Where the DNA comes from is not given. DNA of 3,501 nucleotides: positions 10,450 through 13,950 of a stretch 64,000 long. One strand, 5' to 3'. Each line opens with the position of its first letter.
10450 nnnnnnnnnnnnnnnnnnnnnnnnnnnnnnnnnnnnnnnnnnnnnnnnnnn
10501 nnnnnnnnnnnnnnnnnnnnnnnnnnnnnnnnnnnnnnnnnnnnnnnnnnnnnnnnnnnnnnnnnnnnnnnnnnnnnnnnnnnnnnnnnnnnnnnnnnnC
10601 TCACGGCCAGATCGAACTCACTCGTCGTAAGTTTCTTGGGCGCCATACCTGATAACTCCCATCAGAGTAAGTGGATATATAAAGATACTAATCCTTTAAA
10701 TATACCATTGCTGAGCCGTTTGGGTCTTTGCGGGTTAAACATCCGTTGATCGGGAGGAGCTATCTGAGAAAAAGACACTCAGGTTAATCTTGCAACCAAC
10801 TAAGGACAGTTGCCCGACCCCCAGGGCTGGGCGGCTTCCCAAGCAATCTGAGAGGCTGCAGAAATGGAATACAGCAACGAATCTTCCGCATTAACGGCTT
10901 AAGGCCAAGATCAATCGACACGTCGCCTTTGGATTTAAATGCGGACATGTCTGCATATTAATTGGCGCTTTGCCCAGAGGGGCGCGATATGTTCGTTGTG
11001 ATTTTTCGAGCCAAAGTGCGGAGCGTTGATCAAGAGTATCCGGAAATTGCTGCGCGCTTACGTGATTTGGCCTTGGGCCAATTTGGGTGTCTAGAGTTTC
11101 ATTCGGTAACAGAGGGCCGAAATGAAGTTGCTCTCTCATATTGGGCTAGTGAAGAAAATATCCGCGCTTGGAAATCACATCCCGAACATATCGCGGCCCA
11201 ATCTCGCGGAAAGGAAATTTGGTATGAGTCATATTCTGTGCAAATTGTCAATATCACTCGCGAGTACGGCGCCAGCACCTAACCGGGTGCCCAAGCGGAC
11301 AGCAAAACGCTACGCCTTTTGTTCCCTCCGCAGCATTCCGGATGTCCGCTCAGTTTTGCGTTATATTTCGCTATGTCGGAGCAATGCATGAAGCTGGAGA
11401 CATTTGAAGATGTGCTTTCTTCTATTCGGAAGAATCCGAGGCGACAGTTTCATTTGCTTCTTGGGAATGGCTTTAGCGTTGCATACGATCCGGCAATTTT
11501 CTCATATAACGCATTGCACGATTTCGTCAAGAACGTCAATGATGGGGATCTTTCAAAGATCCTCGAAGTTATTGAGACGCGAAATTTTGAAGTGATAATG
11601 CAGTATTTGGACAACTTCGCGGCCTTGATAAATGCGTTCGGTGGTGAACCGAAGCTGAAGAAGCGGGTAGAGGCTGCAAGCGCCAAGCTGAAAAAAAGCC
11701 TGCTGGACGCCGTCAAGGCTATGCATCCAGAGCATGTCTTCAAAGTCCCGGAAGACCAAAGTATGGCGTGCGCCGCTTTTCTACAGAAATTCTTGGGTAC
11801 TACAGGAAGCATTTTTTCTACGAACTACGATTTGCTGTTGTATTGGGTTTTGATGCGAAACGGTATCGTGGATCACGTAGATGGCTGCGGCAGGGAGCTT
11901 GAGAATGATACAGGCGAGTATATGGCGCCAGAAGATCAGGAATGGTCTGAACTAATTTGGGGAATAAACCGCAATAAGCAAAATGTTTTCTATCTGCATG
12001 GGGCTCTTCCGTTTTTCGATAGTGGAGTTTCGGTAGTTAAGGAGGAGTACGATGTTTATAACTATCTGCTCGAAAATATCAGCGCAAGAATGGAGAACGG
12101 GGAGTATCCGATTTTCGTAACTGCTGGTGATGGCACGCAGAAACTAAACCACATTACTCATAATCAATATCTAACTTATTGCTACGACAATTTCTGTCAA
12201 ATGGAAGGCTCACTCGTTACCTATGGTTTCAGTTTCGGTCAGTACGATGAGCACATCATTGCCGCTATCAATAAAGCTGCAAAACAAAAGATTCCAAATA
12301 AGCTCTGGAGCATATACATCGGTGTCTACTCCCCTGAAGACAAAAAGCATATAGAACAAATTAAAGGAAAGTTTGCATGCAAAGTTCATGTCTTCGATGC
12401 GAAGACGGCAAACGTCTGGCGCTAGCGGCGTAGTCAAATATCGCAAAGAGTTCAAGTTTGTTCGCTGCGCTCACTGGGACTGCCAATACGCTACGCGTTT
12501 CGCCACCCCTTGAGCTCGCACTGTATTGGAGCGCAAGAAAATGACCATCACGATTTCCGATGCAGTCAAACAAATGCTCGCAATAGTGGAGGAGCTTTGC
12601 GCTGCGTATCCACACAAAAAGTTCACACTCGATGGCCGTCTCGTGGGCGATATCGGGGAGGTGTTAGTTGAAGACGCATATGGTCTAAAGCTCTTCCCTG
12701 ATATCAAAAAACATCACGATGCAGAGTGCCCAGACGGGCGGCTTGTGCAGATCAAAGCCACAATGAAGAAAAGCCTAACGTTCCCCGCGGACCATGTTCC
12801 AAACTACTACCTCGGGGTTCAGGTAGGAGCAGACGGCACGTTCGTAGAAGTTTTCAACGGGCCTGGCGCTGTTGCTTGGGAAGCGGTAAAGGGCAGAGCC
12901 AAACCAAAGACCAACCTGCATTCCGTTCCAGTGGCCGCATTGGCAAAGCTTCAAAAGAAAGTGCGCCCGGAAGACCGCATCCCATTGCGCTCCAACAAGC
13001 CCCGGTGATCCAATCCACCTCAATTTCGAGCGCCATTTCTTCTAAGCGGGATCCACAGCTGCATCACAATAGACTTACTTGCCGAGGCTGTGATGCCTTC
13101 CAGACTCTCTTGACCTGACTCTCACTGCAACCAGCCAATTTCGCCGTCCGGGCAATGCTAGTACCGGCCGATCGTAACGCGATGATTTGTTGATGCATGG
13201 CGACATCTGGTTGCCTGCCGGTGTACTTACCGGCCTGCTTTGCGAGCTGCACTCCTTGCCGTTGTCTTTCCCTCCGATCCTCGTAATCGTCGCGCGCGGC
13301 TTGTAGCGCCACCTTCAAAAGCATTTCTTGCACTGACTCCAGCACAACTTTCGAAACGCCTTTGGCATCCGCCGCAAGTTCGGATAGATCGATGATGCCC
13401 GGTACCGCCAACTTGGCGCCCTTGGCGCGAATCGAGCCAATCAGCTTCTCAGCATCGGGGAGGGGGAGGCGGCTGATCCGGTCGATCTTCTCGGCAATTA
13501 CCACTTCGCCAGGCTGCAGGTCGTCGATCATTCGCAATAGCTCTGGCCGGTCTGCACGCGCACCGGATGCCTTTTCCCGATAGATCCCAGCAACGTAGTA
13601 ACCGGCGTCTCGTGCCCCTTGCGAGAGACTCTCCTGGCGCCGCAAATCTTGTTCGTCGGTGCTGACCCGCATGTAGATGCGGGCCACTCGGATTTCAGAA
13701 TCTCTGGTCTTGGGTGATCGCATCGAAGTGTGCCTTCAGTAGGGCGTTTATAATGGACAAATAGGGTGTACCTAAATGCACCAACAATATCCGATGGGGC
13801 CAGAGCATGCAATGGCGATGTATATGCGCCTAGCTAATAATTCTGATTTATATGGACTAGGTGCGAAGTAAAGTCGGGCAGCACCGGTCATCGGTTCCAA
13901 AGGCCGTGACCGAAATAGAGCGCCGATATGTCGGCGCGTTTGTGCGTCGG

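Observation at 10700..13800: Low-GC island carrying a SIR2-like (DUF4917-type) gene plus a small Mrr/PD-(D/E)xK-like partner: candidate uncharacterised anti-phage defence cassette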

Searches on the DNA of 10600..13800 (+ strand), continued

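Call 105: search_with_rna_model(model_id=R1, sources=[L173, L175, L176, L177, L178, L179], max_evalue=0.05, filters=off)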
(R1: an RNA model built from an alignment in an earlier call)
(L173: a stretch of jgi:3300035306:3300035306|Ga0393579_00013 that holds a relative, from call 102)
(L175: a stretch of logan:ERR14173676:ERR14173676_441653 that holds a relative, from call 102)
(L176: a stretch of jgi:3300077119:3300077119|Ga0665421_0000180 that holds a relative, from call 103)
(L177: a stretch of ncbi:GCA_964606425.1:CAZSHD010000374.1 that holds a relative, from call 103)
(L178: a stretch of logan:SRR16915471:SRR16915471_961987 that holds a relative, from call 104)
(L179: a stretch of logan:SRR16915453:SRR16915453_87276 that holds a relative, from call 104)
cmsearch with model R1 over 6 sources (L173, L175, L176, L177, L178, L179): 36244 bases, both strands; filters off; matches with E-value up to 0.05: 12.
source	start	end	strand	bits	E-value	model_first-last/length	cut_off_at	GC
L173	7370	7447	+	43.3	4.3e-09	1-72/72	no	0.69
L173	4972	5031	+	41.2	1.5e-08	1-72/72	no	0.6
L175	2365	2424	+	41.2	1.5e-08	1-72/72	no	0.6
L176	1652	1738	+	39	5.5e-08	1-72/72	no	0.56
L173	4289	4378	+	36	3.1e-07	1-72/72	no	0.57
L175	1682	1771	+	36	3.1e-07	1-72/72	no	0.57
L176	677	755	+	35.1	5.2e-07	1-72/72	no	0.63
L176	34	84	+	25.5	0.00014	1-72/72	no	0.61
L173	6725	6793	+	25.1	0.00018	1-72/72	no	0.67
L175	4118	4186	+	25.1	0.00018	1-72/72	no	0.67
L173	6082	6180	+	17.4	0.016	1-72/72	no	0.57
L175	3475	3573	+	17.4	0.016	1-72/72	no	0.57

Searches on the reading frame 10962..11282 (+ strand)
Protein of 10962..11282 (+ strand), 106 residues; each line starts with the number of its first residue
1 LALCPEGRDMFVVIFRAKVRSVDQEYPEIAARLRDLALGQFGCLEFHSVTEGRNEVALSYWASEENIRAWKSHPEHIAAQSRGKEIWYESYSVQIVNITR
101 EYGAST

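Call 3: search_protein_families(library=pfam, proteins=[window:10962-11282:+], max_evalue=0.1)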
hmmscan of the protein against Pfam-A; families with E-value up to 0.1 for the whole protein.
window:10962-11282:+ (106 aa): 3 families
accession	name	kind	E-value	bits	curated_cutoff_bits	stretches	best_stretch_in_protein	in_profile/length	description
PF03992.22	ABM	-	1.2e-06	29.1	23.1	1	10-80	1-76/78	Antibiotic biosynthesis monooxygenase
PF13826.12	Monooxy_af470-like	-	0.002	18.9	25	1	21-93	21-92/118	Monooxygenase af470-like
PF07876.18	Dabb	-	0.005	17.9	25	1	45-93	42-92/96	Stress responsive A/B Barrel Domain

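Call 4: search_protein_families(library=padloc, proteins=[window:10962-11282:+], max_evalue=0.1)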
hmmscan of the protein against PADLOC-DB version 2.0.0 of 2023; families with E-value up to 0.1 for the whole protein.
window:10962-11282:+ (106 aa): 0 families

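Call 5: search_protein_families(library=ncbifam, proteins=[window:10962-11282:+], max_evalue=0.1)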
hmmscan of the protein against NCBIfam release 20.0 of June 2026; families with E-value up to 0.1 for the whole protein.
window:10962-11282:+ (106 aa): 0 families

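Call 101: find_homologous_proteins(query=window:10989-11282:+, max_evalue=0.00001)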
Query window:10989-11282:+ (97 aa): 415 proteins with E <= 0.00001 among 416 candidates; the best 120 are listed.
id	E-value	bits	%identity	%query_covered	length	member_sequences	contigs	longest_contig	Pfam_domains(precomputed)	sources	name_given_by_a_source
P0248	3.7e-58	211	100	100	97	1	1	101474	PF03992.23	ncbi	-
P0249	2.8e-48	180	84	100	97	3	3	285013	PF03992.23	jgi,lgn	jgi:heme-degrading monooxygenase HmoA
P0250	1.7e-47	177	85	100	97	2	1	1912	PF03992.23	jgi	jgi:heme-degrading monooxygenase HmoA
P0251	3.8e-47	176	80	100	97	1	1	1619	PF03992.23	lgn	-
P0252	4.2e-46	173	77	100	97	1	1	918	PF03992.23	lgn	-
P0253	4.4e-46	173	79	100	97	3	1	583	PF03992.23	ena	-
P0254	4.5e-46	173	82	97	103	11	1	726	-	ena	-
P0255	4.6e-46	173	80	100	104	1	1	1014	PF03992.23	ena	-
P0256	4.9e-45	169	78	100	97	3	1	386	PF03992.23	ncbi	-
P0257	1.2e-44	168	78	98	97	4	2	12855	-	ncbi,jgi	jgi:heme-degrading monooxygenase HmoA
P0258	3.4e-44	167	77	98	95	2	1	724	PF03992.23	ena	-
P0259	6.0e-44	166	81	96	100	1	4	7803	PF03992.23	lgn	-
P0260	1.4e-42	161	73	100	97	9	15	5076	PF03992.23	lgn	-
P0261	3.2e-42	160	73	100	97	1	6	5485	PF03992.23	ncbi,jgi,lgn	jgi:heme-degrading monooxygenase HmoA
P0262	3.4e-42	160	74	99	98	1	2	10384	PF03992.23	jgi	-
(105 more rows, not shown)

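Call 102: find_encoding_contigs(protein=P0249, flank=4000, max_places=3)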
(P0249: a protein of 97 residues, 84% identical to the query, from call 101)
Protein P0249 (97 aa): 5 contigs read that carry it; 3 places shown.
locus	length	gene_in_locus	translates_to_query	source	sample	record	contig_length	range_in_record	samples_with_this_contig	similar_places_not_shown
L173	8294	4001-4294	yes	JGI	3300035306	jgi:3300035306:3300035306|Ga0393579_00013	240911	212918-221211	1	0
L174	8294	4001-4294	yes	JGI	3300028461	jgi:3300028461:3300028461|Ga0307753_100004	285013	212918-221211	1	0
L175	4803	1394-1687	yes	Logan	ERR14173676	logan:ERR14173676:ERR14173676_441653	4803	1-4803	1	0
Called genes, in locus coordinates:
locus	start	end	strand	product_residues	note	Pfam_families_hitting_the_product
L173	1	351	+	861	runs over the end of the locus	PF02861:Clp_N, PF23569:NBD_SMAX1 (weak), PF00004:AAA, PF17871:AAA_lid_9, PF00004:AAA, PF07724:AAA_2, PF07728:AAA_5, PF10431:ClpB_D2-small, +8 more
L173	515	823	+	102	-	PF09723:Zn_ribbon_8, PF23455:DUF7129 (faint)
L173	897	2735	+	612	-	PF01336:tRNA_anti-codon, PF00152:tRNA-synt_2, PF02938:GAD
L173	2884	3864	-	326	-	PF13495:Phage_int_SAM_4, PF00589:Phage_integrase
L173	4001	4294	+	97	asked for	PF03992:ABM (weak)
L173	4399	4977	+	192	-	PF01841:Transglut_core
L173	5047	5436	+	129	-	PF00376:MerR, PF13411:MerR_1, PF09278:MerR-DNA-bind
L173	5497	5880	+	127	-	PF03203:MerC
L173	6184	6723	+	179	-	PF09351:DUF1993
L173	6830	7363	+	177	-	-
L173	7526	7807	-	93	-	PF05016:ParE_toxin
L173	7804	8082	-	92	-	-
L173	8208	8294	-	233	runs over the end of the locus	PF01797:Y1_Tnp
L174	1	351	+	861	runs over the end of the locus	PF02861:Clp_N, PF23569:NBD_SMAX1 (weak), PF00004:AAA, PF17871:AAA_lid_9, PF00004:AAA, PF07724:AAA_2, PF07728:AAA_5, PF10431:ClpB_D2-small, +8 more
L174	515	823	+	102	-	PF09723:Zn_ribbon_8, PF23455:DUF7129 (faint)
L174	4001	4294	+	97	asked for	PF03992:ABM (weak)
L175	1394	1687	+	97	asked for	PF03992:ABM (weak)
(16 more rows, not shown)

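Call 103: find_encoding_contigs(protein=P0257, flank=4000, max_places=2)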
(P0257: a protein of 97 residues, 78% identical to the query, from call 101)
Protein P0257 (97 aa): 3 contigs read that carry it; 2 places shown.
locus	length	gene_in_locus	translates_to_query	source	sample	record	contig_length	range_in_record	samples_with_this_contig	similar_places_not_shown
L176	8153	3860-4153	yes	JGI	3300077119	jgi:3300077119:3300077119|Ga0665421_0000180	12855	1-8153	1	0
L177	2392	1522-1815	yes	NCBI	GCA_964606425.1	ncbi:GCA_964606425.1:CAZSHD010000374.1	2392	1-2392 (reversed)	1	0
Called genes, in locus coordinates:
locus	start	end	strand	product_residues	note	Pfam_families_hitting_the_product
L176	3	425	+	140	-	?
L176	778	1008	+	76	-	-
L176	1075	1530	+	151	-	-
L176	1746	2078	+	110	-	PF01451:LMWPc (faint)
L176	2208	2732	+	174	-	-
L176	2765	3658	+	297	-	PF13487:HD_5, PF00583:Acetyltransf_1 (weak), PF13673:Acetyltransf_10, PF13508:Acetyltransf_7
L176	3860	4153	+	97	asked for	-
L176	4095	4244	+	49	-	-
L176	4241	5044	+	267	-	PF08241:Methyltransf_11 (weak), PF08242:Methyltransf_12, PF13649:Methyltransf_25 (weak)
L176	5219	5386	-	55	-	-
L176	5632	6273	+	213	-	PF04011:LemA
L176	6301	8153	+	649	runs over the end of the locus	PF01435:Peptidase_M48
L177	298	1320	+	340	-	PF13487:HD_5, PF01966:HD, PF00583:Acetyltransf_1 (weak), PF13673:Acetyltransf_10, PF13508:Acetyltransf_7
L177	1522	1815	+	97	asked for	-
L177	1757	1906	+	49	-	-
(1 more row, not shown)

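Call 104: find_encoding_contigs(protein=P0259, flank=4000, max_places=3)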
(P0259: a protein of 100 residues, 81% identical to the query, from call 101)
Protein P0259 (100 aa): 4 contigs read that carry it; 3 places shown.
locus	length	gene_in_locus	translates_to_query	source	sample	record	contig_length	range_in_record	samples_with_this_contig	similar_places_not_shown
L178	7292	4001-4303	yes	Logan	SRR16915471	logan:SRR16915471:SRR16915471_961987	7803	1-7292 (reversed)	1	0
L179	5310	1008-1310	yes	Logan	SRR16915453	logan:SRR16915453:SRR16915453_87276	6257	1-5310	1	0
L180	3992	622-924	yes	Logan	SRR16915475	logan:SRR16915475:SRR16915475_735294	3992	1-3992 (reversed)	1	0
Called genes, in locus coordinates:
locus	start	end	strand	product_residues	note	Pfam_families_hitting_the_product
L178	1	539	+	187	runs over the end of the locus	PF04955:HupE_UreJ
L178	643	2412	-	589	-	PF03098:An_peroxidase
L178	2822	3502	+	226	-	-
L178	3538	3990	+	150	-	PF22741:PTP-NADK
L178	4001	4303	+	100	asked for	PF03992:ABM (weak)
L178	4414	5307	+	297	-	PF01145:Band_7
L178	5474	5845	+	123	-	-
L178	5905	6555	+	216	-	PF00440:TetR_N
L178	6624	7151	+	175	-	PF13463:HTH_27 (weak), PF12802:MarR_2, PF01047:MarR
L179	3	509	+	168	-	?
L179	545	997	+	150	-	PF22741:PTP-NADK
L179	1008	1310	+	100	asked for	PF03992:ABM (weak)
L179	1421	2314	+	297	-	PF01145:Band_7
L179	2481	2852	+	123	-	-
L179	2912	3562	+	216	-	PF00440:TetR_N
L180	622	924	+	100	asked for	PF03992:ABM (weak)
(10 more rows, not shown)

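Call 106: search_protein_families(library=ncbifam, proteins=[L173:2884-3864:-], max_evalue=1e-10)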
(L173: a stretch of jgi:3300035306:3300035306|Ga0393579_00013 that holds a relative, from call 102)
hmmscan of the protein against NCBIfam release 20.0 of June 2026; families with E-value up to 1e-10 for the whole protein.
L173:2884-3864:- (326 aa): 9 families
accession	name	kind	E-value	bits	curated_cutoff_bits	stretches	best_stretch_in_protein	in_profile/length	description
TIGR02249.1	integrase_gron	subfamily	1.5e-139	464.7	265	1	12-326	1-315/315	integron integrase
NF011946.0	PRK15417.1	equivalog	1.4e-123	412.4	435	1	10-326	14-330/337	integron integrase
NF040815.2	recomb_XerA_Arch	equivalog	9.9e-53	179.4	220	2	244-312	187-255/263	site-specific tyrosine recombinase/integron integrase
NF001399.0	PRK00283.1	subfamily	7.4e-41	140.3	279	1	45-313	44-285/300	tyrosine recombinase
TIGR02224.1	recomb_XerC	equivalog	7.8e-41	140.4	335.15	2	247-311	213-277/295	tyrosine recombinase XerC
TIGR02225.1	recomb_XerD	equivalog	1.2e-40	139.7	329.6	2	251-313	214-276/290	site-specific tyrosine recombinase XerD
NF002331.0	PRK01287.1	subfamily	6.6e-28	97.7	371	2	251-311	251-312/365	site-specific tyrosine recombinase XerC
NF003462.0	PRK05084.1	equivalog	1.5e-16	60.1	267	1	268-315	301-348/360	tyrosine recombinase XerS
NF007371.0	PRK09871.1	subfamily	2.3e-11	43.6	222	0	253-310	116-173/198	tyrosine-type DNA invertase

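Call 109: search_protein_families(library=phrogs, proteins=[window:10989-11282:+], max_evalue=0.001)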
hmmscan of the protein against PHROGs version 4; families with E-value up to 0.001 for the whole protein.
window:10989-11282:+ (97 aa): 0 families
